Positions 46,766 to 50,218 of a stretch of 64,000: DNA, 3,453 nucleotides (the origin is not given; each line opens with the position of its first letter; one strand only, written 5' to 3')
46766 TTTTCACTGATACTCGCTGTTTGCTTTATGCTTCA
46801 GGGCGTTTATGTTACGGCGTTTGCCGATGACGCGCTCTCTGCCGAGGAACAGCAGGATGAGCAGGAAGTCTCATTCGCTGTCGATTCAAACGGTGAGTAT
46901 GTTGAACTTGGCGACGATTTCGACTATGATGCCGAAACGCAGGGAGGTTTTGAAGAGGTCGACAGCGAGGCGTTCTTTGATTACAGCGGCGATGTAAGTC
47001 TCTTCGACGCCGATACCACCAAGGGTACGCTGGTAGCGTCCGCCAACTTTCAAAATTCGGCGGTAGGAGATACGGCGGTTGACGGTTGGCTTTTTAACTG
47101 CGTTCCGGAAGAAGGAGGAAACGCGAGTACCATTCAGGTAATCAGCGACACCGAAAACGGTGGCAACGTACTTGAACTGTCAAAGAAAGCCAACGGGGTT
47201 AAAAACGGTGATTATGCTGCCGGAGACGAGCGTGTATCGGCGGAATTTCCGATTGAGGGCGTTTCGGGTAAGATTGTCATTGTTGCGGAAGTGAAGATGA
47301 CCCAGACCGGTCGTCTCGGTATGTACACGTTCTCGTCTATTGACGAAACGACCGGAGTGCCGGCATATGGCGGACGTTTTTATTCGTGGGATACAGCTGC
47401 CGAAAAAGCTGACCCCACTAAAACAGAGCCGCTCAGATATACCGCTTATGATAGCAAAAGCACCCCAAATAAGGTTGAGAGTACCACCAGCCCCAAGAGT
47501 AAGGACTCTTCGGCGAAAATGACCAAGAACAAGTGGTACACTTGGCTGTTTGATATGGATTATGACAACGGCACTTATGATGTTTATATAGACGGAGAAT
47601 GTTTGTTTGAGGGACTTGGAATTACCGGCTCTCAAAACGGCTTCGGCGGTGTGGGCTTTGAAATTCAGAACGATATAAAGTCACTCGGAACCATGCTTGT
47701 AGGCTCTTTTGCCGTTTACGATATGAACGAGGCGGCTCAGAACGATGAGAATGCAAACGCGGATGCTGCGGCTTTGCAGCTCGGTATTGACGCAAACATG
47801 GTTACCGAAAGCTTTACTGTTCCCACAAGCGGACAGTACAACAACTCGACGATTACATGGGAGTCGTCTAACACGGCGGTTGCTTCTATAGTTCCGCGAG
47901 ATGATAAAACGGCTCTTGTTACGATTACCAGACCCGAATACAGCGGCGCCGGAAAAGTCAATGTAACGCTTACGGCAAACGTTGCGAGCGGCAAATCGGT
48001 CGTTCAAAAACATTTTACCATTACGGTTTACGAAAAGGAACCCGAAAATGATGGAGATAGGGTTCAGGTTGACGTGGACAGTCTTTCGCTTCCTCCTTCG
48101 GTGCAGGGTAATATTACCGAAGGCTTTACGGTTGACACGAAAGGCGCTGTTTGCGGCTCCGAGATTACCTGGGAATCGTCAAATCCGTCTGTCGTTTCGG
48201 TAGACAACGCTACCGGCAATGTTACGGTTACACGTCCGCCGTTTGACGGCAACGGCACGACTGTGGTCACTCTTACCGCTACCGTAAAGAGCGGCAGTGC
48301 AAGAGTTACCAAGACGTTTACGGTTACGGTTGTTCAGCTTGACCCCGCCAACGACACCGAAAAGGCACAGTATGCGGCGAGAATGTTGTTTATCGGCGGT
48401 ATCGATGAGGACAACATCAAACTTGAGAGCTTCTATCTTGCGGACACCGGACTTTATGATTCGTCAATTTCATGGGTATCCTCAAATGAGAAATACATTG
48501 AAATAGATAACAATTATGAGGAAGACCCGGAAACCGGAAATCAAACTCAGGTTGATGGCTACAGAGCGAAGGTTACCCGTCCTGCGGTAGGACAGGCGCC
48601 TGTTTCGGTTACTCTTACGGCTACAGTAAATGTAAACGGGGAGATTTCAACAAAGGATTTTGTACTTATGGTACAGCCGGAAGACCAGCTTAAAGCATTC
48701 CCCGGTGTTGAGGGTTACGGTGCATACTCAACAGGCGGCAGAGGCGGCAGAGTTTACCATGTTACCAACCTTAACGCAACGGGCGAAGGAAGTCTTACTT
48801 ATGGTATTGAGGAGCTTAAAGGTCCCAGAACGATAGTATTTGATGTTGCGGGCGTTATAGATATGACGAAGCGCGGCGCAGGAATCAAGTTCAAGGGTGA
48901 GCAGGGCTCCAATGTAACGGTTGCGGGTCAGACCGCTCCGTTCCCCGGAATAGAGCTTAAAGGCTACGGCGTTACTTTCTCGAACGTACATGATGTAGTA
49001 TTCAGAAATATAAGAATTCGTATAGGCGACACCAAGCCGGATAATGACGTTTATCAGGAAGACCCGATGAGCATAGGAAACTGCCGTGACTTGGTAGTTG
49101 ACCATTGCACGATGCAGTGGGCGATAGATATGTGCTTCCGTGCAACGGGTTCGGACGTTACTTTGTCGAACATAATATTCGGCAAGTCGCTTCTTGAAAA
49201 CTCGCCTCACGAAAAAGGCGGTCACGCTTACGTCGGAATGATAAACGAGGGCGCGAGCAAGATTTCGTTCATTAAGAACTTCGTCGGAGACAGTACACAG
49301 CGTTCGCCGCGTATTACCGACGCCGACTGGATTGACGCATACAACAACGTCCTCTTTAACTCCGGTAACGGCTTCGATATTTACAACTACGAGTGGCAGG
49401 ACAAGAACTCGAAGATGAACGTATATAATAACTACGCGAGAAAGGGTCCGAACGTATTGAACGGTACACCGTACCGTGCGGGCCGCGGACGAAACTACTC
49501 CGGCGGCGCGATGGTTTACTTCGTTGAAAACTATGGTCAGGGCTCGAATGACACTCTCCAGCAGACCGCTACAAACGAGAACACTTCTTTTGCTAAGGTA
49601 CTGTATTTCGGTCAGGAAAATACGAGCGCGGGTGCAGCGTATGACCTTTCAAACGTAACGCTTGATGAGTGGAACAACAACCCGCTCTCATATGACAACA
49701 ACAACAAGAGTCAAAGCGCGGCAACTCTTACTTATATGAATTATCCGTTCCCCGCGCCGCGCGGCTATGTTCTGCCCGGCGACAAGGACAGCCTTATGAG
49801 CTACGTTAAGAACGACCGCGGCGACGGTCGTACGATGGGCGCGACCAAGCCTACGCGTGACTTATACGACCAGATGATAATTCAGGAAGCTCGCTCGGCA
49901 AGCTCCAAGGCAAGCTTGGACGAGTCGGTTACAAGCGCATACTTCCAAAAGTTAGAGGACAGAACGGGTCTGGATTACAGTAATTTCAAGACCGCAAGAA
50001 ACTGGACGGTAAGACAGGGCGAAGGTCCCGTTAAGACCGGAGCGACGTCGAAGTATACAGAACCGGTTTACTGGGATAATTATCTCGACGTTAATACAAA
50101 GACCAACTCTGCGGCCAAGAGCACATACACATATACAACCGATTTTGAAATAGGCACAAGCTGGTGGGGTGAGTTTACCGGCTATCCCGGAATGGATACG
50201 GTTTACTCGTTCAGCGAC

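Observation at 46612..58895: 12-kb surface operon coupling a 2107-aa SLH-anchored PL1-like lyase, an S-layer-protein paralog and a LamG/SLH protein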

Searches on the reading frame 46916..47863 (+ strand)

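Call 19: search_protein_families(library=pfam, proteins=[window:46916-47863:+], max_evalue=10)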
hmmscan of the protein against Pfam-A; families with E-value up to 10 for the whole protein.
window:46916-47863:+ (316 aa): 2 families
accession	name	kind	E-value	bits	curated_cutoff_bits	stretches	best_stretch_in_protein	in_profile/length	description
PF20578.4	aBig_2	-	0.0043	17.3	27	1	281-316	2-40/89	Atrophied bacterial Ig domain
PF14099.13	Polysacc_lyase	-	0.0091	16.3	29.9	1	182-237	119-178/210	Polysaccharide lyase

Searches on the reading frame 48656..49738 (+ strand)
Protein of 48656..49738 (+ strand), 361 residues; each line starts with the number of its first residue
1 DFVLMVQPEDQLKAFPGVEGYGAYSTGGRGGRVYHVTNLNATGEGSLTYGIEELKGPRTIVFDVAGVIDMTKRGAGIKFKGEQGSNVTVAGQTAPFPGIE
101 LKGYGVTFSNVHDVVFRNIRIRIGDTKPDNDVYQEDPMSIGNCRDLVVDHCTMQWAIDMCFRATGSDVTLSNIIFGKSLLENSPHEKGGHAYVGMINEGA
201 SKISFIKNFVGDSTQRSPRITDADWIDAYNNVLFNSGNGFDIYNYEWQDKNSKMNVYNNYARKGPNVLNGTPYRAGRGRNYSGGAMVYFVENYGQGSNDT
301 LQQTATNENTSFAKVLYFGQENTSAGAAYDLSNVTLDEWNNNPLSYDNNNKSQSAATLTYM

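Call 19: search_protein_families(library=pfam, proteins=[window:48656-49738:+], max_evalue=10)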
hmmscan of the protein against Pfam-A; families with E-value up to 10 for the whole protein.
window:48656-49738:+ (361 aa): 1 family
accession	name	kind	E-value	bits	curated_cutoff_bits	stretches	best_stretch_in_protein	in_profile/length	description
PF00544.25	Pectate_lyase_4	-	2e-06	28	24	1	109-235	58-190/211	Pectate lyase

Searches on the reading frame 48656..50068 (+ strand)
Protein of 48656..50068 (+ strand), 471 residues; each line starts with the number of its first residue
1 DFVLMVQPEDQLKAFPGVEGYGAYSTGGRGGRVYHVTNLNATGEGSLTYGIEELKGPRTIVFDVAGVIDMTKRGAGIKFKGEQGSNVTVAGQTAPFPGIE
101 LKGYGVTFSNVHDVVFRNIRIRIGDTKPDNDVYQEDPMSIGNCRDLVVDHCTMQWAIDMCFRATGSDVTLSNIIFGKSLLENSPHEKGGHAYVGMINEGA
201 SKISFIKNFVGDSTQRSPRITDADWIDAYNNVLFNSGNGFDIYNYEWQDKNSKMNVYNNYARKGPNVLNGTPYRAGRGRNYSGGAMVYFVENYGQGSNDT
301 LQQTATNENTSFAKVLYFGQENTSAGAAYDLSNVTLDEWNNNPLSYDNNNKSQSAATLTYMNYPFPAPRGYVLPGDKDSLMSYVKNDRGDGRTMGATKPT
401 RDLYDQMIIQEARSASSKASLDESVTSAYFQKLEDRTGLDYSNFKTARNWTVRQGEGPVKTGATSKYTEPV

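Call 9: search_solved_structures(query=window:48656-50068:+, max_evalue=1, show_alignments=3)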
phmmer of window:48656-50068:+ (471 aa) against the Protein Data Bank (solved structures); distinct sequences matched with E-value up to 1: 3.
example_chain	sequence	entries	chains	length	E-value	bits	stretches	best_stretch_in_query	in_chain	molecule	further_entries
9buj_A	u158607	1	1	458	1.6e-30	109.8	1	11-265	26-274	Pectate lyase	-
6fi2_A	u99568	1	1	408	0.00011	24.7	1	19-262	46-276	VexL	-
9xi2_H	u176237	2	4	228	0.57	12.4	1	272-328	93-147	Heavy chain of C807 Fab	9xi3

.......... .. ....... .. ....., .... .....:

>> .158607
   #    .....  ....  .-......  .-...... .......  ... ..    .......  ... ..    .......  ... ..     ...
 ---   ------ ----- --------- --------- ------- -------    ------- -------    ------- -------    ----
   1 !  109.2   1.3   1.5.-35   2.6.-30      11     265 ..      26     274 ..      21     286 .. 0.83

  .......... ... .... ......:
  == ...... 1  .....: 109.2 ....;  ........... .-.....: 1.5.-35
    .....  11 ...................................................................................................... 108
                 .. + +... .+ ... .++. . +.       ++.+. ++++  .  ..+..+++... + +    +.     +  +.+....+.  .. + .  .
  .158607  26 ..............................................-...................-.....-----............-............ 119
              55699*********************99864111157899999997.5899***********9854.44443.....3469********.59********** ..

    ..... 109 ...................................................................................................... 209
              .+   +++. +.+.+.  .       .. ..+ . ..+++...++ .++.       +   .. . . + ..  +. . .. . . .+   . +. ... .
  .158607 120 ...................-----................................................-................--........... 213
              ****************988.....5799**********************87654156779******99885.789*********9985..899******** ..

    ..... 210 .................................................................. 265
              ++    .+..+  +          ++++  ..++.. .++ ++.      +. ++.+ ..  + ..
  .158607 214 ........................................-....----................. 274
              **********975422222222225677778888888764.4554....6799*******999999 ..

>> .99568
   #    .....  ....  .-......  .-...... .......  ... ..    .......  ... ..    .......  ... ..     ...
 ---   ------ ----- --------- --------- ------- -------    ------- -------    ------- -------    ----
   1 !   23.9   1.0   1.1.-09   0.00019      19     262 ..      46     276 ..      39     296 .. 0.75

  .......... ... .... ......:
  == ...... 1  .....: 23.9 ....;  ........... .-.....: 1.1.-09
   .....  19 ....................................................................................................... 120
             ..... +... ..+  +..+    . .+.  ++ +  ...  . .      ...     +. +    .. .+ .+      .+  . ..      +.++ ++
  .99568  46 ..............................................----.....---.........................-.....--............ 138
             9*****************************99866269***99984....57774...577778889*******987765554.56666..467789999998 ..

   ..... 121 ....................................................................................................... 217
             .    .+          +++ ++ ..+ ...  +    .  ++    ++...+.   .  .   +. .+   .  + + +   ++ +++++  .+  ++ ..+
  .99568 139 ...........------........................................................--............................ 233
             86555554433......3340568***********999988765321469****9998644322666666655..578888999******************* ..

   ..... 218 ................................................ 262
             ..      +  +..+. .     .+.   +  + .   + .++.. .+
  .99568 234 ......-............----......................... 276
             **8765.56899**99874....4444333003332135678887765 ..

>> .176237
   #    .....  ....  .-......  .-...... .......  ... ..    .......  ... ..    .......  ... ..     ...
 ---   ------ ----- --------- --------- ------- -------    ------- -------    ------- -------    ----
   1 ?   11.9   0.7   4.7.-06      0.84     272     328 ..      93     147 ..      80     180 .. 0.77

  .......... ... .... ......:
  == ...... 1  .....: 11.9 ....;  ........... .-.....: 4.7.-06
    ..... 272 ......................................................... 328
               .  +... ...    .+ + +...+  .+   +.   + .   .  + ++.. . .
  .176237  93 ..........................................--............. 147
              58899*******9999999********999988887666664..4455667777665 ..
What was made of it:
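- Closest known: PfPL1 of Pseudoalteromonas fuliginea. Same: The alignment includes the GG-R-GG-VY-V N-terminal cap, the DH-C...W..D motif and the R-x-P-R catalytic motif (call 9).
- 9buj PfPL1, E 1.6e-30, over aa 650-905 (call 9). R855 and R858 align with the R-x-P-R of PfPL1 and VexL (call 9). VexL, a PL1 enzyme acting on a capsule, is the second PDB hit (call 9). Similarity to the pectin-active PL1_2 enzymes is far stronger (1.6e-30 against 1e-4, call 9).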
